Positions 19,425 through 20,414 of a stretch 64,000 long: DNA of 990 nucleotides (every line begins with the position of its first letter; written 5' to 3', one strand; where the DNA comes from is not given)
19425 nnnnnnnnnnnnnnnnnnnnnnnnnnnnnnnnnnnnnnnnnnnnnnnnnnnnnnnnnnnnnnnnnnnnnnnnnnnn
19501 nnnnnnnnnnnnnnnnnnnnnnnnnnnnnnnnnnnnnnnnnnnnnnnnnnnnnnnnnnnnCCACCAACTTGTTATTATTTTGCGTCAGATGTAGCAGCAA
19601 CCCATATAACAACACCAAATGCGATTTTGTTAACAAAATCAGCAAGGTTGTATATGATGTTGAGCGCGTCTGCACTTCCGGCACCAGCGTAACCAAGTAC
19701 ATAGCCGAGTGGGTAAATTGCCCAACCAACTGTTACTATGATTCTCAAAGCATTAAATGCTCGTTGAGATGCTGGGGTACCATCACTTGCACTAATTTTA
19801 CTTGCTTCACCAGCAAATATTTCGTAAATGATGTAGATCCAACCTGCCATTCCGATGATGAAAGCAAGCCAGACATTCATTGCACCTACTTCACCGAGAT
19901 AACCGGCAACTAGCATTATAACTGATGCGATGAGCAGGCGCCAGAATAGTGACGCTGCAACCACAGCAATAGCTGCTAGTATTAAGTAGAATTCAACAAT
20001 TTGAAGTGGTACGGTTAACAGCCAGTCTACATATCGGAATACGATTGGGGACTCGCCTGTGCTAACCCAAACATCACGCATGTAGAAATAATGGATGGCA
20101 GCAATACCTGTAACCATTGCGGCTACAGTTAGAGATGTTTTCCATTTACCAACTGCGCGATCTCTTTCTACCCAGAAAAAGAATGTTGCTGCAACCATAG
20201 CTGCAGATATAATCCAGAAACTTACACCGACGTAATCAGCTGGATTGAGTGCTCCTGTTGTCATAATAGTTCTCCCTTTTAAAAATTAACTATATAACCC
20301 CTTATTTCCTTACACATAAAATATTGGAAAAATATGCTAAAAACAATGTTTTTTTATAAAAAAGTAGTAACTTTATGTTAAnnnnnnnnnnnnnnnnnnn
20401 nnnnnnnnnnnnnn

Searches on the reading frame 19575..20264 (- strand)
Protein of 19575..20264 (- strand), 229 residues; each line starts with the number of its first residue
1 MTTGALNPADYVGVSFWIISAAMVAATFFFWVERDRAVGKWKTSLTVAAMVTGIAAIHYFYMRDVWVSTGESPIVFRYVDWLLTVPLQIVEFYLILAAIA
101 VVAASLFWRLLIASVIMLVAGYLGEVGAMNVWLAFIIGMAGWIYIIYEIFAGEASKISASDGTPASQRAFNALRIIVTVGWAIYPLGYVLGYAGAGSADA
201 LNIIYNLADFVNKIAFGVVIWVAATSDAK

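Call 4: search_protein_families(library=pfam, proteins=[window:19575-20264:-], max_evalue=0.01)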
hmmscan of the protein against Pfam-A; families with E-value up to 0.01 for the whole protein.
window:19575-20264:- (229 aa): 1 family
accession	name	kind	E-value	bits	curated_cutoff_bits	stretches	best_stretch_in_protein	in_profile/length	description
PF01036.24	Bac_rhodopsin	-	1.2e-48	166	24.6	1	13-225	4-222/224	Bacteriorhodopsin-like protein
